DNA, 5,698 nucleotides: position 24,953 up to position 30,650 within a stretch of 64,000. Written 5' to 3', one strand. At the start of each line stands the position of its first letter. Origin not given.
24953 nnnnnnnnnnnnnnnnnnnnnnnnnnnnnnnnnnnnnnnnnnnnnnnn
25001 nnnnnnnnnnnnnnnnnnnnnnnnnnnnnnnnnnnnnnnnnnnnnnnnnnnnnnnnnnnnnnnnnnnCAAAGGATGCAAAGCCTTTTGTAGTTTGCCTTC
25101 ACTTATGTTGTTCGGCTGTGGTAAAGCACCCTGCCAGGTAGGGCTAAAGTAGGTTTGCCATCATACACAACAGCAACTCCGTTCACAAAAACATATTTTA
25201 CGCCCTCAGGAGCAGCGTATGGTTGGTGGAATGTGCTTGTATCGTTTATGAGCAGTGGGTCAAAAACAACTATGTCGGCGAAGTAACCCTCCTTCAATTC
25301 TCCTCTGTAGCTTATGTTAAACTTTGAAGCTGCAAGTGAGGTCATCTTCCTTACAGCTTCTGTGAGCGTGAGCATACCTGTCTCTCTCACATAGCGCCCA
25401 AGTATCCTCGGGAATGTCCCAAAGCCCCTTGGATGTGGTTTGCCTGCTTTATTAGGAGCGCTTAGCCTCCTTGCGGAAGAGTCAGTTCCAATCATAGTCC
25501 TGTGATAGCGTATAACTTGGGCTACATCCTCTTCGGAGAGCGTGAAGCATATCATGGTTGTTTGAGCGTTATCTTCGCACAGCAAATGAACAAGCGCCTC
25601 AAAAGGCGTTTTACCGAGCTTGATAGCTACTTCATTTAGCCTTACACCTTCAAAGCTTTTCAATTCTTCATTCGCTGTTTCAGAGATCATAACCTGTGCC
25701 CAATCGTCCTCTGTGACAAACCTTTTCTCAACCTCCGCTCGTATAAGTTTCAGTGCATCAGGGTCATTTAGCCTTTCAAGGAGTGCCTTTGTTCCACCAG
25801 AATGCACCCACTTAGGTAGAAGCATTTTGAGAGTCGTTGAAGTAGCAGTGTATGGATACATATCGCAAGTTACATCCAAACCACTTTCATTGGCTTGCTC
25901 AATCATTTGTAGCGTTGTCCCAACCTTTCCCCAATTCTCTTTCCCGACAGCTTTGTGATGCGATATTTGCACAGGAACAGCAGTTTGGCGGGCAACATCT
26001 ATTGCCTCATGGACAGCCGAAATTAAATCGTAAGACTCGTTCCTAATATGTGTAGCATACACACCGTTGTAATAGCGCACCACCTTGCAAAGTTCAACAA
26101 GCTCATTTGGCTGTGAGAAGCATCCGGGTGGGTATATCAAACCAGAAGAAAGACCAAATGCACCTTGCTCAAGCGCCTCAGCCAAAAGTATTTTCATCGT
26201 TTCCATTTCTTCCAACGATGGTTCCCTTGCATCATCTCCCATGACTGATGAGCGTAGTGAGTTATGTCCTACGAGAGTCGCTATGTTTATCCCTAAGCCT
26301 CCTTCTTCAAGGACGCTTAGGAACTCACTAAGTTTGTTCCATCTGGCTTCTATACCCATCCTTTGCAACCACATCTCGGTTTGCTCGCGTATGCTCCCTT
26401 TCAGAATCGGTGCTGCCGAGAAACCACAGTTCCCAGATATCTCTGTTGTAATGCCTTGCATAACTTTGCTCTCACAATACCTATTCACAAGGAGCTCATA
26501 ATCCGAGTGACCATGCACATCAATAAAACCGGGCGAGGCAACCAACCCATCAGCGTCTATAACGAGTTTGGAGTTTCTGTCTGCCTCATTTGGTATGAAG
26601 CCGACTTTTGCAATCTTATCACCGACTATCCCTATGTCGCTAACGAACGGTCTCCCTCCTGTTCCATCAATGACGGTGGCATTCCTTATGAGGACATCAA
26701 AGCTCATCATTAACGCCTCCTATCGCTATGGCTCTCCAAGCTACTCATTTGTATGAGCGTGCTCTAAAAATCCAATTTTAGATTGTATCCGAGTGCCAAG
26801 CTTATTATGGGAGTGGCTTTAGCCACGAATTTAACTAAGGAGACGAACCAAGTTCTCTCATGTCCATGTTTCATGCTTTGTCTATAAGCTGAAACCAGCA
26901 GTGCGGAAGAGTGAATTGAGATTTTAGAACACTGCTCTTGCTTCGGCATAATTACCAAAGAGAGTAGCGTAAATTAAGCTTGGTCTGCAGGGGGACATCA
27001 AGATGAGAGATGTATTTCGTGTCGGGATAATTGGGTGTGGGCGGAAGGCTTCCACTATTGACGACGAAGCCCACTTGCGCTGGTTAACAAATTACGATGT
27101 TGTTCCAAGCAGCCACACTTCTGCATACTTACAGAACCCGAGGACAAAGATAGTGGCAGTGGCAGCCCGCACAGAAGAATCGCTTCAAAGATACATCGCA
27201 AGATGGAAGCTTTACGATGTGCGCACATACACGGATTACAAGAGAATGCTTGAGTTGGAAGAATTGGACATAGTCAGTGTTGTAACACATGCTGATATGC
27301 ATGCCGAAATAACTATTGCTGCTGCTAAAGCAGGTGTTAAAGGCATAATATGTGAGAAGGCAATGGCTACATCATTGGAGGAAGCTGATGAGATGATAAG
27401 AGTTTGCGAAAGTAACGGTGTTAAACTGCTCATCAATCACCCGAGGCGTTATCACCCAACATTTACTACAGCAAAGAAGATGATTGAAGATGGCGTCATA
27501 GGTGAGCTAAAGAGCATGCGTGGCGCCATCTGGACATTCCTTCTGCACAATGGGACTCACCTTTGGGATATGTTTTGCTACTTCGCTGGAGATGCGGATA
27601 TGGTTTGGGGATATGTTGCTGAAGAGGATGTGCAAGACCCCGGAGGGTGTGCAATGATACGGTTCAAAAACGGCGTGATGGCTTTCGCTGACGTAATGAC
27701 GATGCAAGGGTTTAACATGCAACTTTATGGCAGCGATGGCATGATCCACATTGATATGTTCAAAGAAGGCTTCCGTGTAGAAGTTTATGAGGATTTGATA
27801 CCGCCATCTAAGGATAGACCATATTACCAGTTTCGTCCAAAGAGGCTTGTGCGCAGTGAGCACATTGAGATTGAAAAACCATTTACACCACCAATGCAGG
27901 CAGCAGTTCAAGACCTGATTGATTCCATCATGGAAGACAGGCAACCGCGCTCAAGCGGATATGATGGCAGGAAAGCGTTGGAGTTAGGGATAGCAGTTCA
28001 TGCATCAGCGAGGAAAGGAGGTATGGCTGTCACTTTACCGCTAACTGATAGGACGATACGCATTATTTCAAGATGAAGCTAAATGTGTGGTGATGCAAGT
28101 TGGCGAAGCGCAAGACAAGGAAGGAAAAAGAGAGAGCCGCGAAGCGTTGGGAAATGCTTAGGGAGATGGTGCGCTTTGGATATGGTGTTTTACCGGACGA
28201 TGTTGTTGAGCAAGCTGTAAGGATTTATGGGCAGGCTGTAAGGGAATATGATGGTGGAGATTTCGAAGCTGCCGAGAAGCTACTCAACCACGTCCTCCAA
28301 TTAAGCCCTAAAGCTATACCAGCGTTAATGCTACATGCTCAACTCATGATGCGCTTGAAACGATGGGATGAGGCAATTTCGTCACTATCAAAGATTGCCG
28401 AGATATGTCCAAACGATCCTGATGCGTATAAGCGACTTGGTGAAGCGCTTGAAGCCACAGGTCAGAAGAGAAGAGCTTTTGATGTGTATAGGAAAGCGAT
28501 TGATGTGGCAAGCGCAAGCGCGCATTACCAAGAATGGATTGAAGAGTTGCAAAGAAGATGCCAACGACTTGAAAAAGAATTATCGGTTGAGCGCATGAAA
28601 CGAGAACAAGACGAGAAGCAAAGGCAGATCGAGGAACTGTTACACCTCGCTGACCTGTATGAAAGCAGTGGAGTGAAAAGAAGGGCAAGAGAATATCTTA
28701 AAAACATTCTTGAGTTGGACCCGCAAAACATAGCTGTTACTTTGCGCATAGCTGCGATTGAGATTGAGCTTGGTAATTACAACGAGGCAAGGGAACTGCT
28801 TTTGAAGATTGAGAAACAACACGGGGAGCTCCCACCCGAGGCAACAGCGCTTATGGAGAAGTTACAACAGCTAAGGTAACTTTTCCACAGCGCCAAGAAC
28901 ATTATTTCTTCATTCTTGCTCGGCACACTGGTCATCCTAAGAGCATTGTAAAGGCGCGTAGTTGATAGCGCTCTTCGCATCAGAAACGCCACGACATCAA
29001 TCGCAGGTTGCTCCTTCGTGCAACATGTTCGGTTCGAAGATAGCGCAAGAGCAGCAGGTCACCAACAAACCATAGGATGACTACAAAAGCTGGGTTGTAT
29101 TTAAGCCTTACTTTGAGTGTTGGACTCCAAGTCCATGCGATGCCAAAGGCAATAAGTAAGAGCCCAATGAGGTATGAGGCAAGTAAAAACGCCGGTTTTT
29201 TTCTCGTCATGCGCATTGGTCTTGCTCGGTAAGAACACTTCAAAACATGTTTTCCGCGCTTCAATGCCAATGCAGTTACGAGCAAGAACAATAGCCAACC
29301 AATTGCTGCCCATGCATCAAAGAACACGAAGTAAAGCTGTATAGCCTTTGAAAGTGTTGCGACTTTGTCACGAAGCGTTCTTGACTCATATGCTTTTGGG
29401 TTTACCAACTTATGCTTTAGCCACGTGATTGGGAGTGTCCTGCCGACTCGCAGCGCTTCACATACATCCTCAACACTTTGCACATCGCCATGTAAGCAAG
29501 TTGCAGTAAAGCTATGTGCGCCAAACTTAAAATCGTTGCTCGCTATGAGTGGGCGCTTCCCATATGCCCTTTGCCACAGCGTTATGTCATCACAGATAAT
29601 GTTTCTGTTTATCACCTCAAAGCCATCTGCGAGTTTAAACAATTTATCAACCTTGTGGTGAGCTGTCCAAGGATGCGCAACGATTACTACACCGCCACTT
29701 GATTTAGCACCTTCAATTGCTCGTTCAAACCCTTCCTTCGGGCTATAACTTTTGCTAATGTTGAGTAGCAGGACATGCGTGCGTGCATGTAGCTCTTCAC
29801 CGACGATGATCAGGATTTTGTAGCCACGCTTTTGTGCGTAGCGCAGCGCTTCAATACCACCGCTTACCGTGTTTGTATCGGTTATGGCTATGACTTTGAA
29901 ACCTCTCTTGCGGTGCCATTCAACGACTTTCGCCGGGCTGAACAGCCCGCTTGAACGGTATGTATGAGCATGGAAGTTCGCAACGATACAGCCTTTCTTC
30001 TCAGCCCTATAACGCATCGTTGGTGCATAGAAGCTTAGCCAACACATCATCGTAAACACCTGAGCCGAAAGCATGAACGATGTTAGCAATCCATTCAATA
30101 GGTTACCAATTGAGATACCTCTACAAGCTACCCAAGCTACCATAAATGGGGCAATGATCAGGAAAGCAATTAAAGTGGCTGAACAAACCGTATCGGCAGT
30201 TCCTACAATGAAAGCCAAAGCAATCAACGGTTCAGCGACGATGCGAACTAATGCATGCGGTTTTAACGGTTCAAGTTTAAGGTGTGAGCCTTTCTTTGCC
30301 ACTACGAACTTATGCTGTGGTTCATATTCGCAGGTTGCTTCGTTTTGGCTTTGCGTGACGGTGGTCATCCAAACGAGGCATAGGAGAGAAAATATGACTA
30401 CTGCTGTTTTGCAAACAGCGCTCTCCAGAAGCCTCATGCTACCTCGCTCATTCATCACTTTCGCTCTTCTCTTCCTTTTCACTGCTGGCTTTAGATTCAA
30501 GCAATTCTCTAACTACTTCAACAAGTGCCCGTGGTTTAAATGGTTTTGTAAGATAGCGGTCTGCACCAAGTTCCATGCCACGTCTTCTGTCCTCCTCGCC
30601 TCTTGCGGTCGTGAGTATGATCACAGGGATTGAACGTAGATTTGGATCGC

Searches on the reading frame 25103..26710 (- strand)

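Call 58: search_protein_families(library=pfam, proteins=[window:25103-26710:-], max_evalue=0.00001)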
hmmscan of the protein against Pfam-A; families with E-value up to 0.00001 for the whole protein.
window:25103-26710:- (535 aa): 2 families
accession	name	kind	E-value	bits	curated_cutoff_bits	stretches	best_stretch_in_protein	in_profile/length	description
PF07969.17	Amidohydro_3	-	5.3e-22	79.4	29.7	2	425-515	382-472/472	Amidohydrolase family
PF01979.26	Amidohydro_1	-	6.1e-14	52.4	25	1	439-514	275-345/345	Amidohydrolase family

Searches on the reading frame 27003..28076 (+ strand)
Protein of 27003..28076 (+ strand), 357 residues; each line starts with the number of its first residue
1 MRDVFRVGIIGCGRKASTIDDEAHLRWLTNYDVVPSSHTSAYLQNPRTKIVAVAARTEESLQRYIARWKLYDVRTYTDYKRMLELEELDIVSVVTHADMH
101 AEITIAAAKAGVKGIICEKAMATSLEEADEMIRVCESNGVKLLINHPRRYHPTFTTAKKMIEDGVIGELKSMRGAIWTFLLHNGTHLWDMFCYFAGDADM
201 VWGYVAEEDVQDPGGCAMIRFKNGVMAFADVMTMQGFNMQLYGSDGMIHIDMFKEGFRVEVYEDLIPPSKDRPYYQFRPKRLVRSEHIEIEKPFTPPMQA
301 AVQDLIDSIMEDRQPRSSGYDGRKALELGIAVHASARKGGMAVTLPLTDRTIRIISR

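Call 58: search_protein_families(library=pfam, proteins=[window:27003-28076:+], max_evalue=0.00001)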
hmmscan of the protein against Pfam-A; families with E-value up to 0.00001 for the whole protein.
window:27003-28076:+ (357 aa): 3 families
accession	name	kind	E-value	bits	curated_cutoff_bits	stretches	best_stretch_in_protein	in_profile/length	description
PF01408.29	GFO_IDH_MocA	-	4.9e-20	72.8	24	1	34-146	26-120/120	Oxidoreductase family, NAD-binding Rossmann fold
PF02894.22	GFO_IDH_MocA_C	-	3.6e-07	30.6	22.9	0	179-343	42-216/218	Oxidoreductase family, C-terminal alpha/beta domain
PF22725.1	GFO_IDH_MocA_C3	-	6.3e-07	29.9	27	0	180-248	46-123/124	GFO/IDH/MocA C-terminal domain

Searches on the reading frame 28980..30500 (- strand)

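Call 58: search_protein_families(library=pfam, proteins=[window:28980-30500:-], max_evalue=0.00001)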
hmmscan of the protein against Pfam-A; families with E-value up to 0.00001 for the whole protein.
window:28980-30500:- (506 aa): 1 family
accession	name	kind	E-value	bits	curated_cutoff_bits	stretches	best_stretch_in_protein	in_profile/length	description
PF02811.25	PHP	-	6e-06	27.1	26.4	1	176-242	2-74/164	PHP domain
